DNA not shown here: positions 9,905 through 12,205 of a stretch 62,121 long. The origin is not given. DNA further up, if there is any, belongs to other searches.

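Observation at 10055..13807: Hanks Ser/Thr kinase + FHA-fused PCP in place of the usual BY-kinase switch for polysaccharide export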

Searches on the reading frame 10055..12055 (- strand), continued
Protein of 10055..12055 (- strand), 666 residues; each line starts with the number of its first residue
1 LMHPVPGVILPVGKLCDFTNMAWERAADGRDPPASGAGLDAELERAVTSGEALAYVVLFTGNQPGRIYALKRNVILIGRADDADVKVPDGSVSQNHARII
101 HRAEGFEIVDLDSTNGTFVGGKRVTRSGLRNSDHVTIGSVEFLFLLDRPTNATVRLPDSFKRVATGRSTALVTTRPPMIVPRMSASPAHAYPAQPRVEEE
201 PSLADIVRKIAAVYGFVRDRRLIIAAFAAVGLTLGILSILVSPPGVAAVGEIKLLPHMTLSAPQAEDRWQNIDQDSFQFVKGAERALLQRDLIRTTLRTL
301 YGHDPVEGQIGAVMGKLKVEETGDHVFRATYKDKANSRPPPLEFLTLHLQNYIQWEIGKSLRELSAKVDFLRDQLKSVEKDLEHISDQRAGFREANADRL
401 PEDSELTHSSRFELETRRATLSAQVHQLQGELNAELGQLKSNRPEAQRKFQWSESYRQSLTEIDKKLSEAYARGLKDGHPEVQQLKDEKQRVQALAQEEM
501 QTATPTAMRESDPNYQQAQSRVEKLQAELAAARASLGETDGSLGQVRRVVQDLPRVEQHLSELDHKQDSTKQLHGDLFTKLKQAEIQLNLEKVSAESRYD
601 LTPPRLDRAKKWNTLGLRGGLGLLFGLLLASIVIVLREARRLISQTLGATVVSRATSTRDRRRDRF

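Call 53: find_homologous_proteins(query=A3, max_evalue=1e-10)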
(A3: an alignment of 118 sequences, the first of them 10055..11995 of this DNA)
Query A3 (118 sequences) (646 aa, profile of the alignment): 199 proteins with E <= 1e-10 among 8000 candidates; the best 120 are listed.
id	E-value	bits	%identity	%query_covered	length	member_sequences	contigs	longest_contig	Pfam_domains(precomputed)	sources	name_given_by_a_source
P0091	1.3e-214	733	49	96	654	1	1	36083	PF00498.32,PF16697.11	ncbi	ncbi:MAG: FHA domain-containing protein [Bacteroidota bacterium]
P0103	7.4e-213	727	48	95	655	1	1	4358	PF00498.32,PF16697.11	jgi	jgi:uncharacterized protein involved in exopolysaccharide biosynthesis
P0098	1.9e-212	726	49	96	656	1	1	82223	PF00498.32,PF16697.11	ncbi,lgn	-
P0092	6.5e-211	721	48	95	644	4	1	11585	PF00498.32,PF16697.11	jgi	-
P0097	7.0e-211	720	47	96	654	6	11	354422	PF00498.32,PF16697.11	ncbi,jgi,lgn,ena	-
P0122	9.3e-211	720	48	94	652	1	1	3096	PF00498.32,PF16697.11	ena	-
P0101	1.5e-210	719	48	95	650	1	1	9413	PF00498.32,PF16697.11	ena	-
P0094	1.4e-209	716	48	95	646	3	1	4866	PF00498.32,PF16697.11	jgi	-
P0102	2.3e-209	715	48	95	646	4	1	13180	PF00498.32,PF16697.11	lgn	-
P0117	3.3e-209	715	46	95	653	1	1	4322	PF00498.32,PF16697.11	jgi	jgi:uncharacterized protein involved in exopolysaccharide biosynthesis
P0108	4.4e-209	715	48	95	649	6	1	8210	PF00498.32,PF16697.11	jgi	-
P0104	1.3e-208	713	48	95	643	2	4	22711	PF00498.32,PF16697.11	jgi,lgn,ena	-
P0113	1.9e-208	712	50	94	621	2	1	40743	PF00498.32,PF16697.11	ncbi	-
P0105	2.9e-208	712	47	95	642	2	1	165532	PF00498.32,PF16697.11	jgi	-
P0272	3.8e-208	711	46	98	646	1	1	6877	PF00498.32,PF16697.11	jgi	jgi:hypothetical protein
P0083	7.2e-208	711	48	96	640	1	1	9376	PF00498.32,PF16697.11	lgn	-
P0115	9.0e-208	710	48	94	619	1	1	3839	PF00498.32,PF16697.11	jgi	jgi:hypothetical protein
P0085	4.3e-207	708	50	97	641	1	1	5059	PF00498.32,PF16697.11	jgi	jgi:pSer/pThr/pTyr-binding forkhead associated (FHA) protein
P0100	3.4e-206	705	48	96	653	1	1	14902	PF00498.32,PF16697.11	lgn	-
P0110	3.6e-206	705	48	95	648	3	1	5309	PF00498.32,PF16697.11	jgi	-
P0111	5.0e-206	704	48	97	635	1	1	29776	PF00498.32,PF16697.11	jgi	jgi:FHA domain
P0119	2.0e-204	699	47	95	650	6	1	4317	PF00498.32,PF16697.11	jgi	jgi:Inner membrane component of T3SS, cytoplasmic domain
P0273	3.5e-204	698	46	95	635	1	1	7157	PF00498.32,PF16697.11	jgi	jgi:FHA domain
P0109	6.1e-204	698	47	96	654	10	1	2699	PF00498.32,PF16697.11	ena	-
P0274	6.7e-204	697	45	98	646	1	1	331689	PF00498.32,PF16697.11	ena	-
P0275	7.7e-204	697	46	97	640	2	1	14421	PF00498.32,PF16697.11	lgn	-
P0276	1.9e-203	696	43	96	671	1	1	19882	PF00498.32,PF16697.11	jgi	jgi:hypothetical protein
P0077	9.4e-203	694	50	96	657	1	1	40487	PF00498.32,PF16697.11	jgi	jgi:prefoldin subunit 5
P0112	2.4e-202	692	48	95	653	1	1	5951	PF00498.32,PF16697.11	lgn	-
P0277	5.3e-202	691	43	96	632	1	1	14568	PF00498.32,PF16697.11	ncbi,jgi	jgi:pSer/pThr/pTyr-binding forkhead associated (FHA) protein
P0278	3.5e-201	688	44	96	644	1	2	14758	PF00498.32,PF16697.11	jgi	jgi:Inner membrane component of T3SS, cytoplasmic domain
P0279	1.6e-200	686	44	95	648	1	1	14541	PF00498.32,PF16697.11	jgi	jgi:pSer/pThr/pTyr-binding forkhead associated (FHA) protein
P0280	3.3e-200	685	44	96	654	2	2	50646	PF00498.32,PF16697.11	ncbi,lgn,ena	-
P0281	5.1e-200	685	45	96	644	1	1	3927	PF00498.32,PF16697.11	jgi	jgi:hypothetical protein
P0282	5.9e-200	684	43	96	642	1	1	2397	PF00498.32,PF16697.11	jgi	jgi:hypothetical protein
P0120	6.2e-200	684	46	98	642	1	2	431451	PF00498.32,PF16697.11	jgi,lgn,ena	-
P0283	9.8e-200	684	42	94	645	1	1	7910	PF00498.32,PF16697.11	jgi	jgi:pSer/pThr/pTyr-binding forkhead associated (FHA) protein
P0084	5.6e-199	681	51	97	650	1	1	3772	PF00498.32,PF16697.11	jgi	jgi:pSer/pThr/pTyr-binding forkhead associated (FHA) protein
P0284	3.5e-198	679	48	95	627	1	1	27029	PF00498.32,PF16697.11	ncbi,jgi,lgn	ncbi:MAG TPA: FHA domain-containing protein [Polyangia bacterium]|jgi:pSer/pThr/pTyr-binding forkhea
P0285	3.9e-197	675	44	96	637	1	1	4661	PF00498.32,PF16697.11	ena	-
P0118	3.1e-195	669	46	97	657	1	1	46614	PF00498.32,PF16697.11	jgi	jgi:hypothetical protein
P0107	3.2e-195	669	47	97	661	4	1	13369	PF00498.32,PF16697.11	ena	-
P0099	3.2e-195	669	49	94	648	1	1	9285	PF00498.32,PF16697.11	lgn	-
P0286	7.7e-195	667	43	96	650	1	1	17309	PF00498.32,PF16697.11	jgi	jgi:hypothetical protein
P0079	1.4e-194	667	52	97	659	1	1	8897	PF00498.32,PF16697.11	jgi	jgi:hypothetical protein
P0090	4.5e-194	665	50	97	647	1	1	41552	PF00498.32,PF16697.11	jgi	jgi:hypothetical protein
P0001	5.4e-194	665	99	100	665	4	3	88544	PF00498.32,PF16697.11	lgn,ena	-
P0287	8.3e-194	664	43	97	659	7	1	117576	PF00498.32,PF16697.11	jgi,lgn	jgi:uncharacterized protein involved in exopolysaccharide biosynthesis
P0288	1.1e-192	660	43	96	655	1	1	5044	PF00498.32,PF16697.11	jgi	jgi:pSer/pThr/pTyr-binding forkhead associated (FHA) protein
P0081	1.6e-192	660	50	97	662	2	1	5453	PF00498.32,PF16697.11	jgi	jgi:hypothetical protein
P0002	1.9e-192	660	74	100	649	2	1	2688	PF00498.32,PF16697.11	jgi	jgi:pSer/pThr/pTyr-binding forkhead associated (FHA) protein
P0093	5.5e-192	658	48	97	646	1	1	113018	PF00498.32,PF16697.11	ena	-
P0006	9.7e-191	654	75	100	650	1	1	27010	PF00498.32,PF16697.11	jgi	jgi:pSer/pThr/pTyr-binding forkhead associated (FHA) protein/uncharacterized protein involved in exo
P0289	3.5e-190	652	43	98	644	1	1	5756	PF00498.32,PF16697.11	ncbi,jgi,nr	ncbi:MAG: hypothetical protein QOI66_4445 [Myxococcales bacterium]|jgi:pSer/pThr/pTyr-binding forkhe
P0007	3.9e-190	652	73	100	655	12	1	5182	PF00498.32,PF16697.11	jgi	jgi:pSer/pThr/pTyr-binding forkhead associated (FHA) protein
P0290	7.0e-190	651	47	95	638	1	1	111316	PF00498.32,PF16697.11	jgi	jgi:hypothetical protein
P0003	1.3e-189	650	74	100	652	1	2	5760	PF00498.32,PF16697.11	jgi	jgi:pSer/pThr/pTyr-binding forkhead associated (FHA) protein/uncharacterized protein involved in exo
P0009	1.6e-189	650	73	100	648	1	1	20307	PF00498.32,PF16697.11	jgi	jgi:pSer/pThr/pTyr-binding forkhead associated (FHA) protein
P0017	2.0e-188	646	71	100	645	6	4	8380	PF00498.32,PF16697.11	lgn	-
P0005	5.2e-188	645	75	100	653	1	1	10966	PF00498.32,PF16697.11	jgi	-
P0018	1.9e-187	643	69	100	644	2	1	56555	PF00498.32,PF16697.11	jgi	jgi:uncharacterized protein involved in exopolysaccharide biosynthesis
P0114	3.5e-187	642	46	97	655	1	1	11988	PF00498.32,PF16697.11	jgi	jgi:pSer/pThr/pTyr-binding forkhead associated (FHA) protein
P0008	4.9e-187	642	74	100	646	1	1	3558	PF00498.32,PF16697.11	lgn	-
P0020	5.4e-187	642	66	100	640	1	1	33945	PF00498.32,PF16697.11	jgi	jgi:pSer/pThr/pTyr-binding forkhead associated (FHA) protein/prefoldin subunit 5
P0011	1.1e-186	641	72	100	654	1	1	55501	PF00498.32,PF16697.11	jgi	jgi:pSer/pThr/pTyr-binding forkhead associated (FHA) protein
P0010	1.9e-186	640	74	100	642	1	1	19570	PF00498.32,PF16697.11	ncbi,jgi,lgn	jgi:hypothetical protein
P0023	3.8e-186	639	62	98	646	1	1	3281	PF00498.32,PF16697.11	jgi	jgi:uncharacterized protein involved in exopolysaccharide biosynthesis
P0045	1.2e-185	637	62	92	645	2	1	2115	PF00498.32,PF16697.11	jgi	-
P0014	2.1e-185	636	71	100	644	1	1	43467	PF00498.32,PF16697.11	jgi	jgi:pSer/pThr/pTyr-binding forkhead associated (FHA) protein/uncharacterized protein involved in exo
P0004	2.7e-185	636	75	100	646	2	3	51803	PF00498.32,PF16697.11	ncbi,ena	-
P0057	3.4e-185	636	58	99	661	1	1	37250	PF00498.32,PF16697.11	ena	-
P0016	3.9e-185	635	71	100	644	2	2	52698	PF00498.32,PF16697.11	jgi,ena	-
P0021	1.0e-184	634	63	100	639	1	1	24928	PF00498.32,PF16697.11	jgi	jgi:pSer/pThr/pTyr-binding forkhead associated (FHA) protein/prefoldin subunit 5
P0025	1.1e-184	634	62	98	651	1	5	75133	PF00498.32,PF16697.11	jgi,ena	jgi:pSer/pThr/pTyr-binding forkhead associated (FHA) protein/uncharacterized protein involved in exo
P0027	1.3e-184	634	62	95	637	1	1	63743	PF00498.32,PF16697.11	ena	-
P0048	2.3e-184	633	60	100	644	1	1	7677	PF00498.32,PF16697.11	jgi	jgi:uncharacterized protein involved in exopolysaccharide biosynthesis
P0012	3.3e-184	632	72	97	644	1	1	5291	PF00498.32,PF16697.11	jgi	jgi:uncharacterized protein involved in exopolysaccharide biosynthesis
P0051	6.1e-184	631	59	99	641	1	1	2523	PF00498.32,PF16697.11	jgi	jgi:uncharacterized protein involved in exopolysaccharide biosynthesis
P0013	1.1e-183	631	72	100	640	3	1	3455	PF00498.32,PF16697.11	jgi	jgi:pSer/pThr/pTyr-binding forkhead associated (FHA) protein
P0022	1.2e-183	630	64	100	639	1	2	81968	PF00498.32,PF16697.11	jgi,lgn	jgi:pSer/pThr/pTyr-binding forkhead associated (FHA) protein/uncharacterized protein involved in exo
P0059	2.2e-183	630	58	99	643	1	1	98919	PF00498.32,PF16697.11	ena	-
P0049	2.5e-183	629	59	99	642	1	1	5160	PF00498.32,PF16697.11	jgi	jgi:FHA domain-containing protein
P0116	2.6e-183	629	48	93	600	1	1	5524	PF00498.32,PF16697.11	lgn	-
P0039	2.7e-183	629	60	98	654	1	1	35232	PF00498.32,PF16697.11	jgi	jgi:hypothetical protein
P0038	2.9e-183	629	60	98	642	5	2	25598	PF00498.32,PF16697.11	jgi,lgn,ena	-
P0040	4.0e-183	629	61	98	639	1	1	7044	PF00498.32,PF16697.11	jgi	jgi:pSer/pThr/pTyr-binding forkhead associated (FHA) protein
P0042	1.7e-182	627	60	98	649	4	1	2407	PF00498.32,PF16697.11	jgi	-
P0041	2.6e-182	626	60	97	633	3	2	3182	PF00498.32,PF16697.11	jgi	-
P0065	3.9e-182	625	52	100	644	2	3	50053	PF00498.32,PF16697.11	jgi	jgi:hypothetical protein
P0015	7.3e-182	625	72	97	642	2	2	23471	PF00498.32,PF16697.11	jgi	jgi:pSer/pThr/pTyr-binding forkhead associated (FHA) protein/uncharacterized protein involved in exo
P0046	7.5e-182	625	60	98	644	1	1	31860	PF00498.32,PF16697.11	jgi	jgi:pSer/pThr/pTyr-binding forkhead associated (FHA) protein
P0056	8.3e-182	624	58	100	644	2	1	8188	PF00498.32,PF16697.11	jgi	jgi:uncharacterized protein involved in exopolysaccharide biosynthesis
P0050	1.8e-181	623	60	98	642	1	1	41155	PF00498.32,PF16697.11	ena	-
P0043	4.6e-181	622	60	98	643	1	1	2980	PF00498.32,PF16697.11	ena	-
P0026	5.6e-181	622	61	100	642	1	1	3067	PF00498.32,PF16697.11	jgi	jgi:hypothetical protein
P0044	6.0e-181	622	60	98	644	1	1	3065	PF00498.32,PF16697.11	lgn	-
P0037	6.2e-181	622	60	97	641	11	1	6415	PF00498.32,PF16697.11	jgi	jgi:uncharacterized protein involved in exopolysaccharide biosynthesis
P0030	1.5e-180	620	60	100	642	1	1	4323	PF00498.32,PF16697.11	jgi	jgi:uncharacterized protein involved in exopolysaccharide biosynthesis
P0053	4.4e-180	619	59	98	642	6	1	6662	PF00498.32,PF16697.11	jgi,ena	-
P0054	9.7e-180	618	60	96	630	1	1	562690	PF00498.32,PF16697.11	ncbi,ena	-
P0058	1.0e-179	618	60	97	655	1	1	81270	PF00498.32,PF16697.11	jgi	jgi:uncharacterized protein involved in exopolysaccharide biosynthesis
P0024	1.8e-179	617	61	100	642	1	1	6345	PF00498.32,PF16697.11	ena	-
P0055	2.6e-179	616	59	98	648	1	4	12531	PF00498.32,PF16697.11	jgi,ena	jgi:pSer/pThr/pTyr-binding forkhead associated (FHA) protein/uncharacterized protein involved in exo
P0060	4.3e-179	615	58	99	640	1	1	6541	PF00498.32,PF16697.11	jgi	jgi:hypothetical protein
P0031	7.5e-179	615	60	100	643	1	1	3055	PF00498.32,PF16697.11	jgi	jgi:uncharacterized protein involved in exopolysaccharide biosynthesis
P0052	1.2e-178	614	60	98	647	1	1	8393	PF00498.32,PF16697.11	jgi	jgi:pSer/pThr/pTyr-binding forkhead associated (FHA) protein/uncharacterized protein involved in exo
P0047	1.8e-178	613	62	92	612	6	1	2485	PF00498.32,PF16697.11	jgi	jgi:uncharacterized protein involved in exopolysaccharide biosynthesis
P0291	2.7e-178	613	43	95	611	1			PF00498.32,PF16697.11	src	-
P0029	3.9e-178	612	61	97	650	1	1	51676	PF00498.32,PF16697.11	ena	-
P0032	6.1e-178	612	60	100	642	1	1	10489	PF00498.32,PF16697.11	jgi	jgi:hypothetical protein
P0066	8.1e-178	611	54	96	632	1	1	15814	PF00498.32,PF16697.11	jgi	jgi:pSer/pThr/pTyr-binding forkhead associated (FHA) protein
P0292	1.3e-177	611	53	100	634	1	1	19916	PF00498.32,PF16697.11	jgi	jgi:pSer/pThr/pTyr-binding forkhead associated (FHA) protein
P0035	1.4e-177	610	60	100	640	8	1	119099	PF00498.32,PF16697.11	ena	-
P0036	2.0e-177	610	59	100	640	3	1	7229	PF00498.32,PF16697.11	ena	-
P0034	2.4e-177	610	59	100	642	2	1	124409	PF00498.32,PF16697.11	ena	-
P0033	2.4e-177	610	59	100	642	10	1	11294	PF00498.32,PF16697.11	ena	-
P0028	6.0e-177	608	60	100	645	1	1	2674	PF00498.32,PF16697.11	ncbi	-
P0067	1.1e-176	608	53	97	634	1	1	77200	PF00498.32,PF16697.11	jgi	jgi:hypothetical protein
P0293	2.3e-175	603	46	84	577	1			PF00498.32,PF16697.11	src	-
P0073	2.7e-175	603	50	96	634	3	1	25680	PF00498.32,PF16697.11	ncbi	-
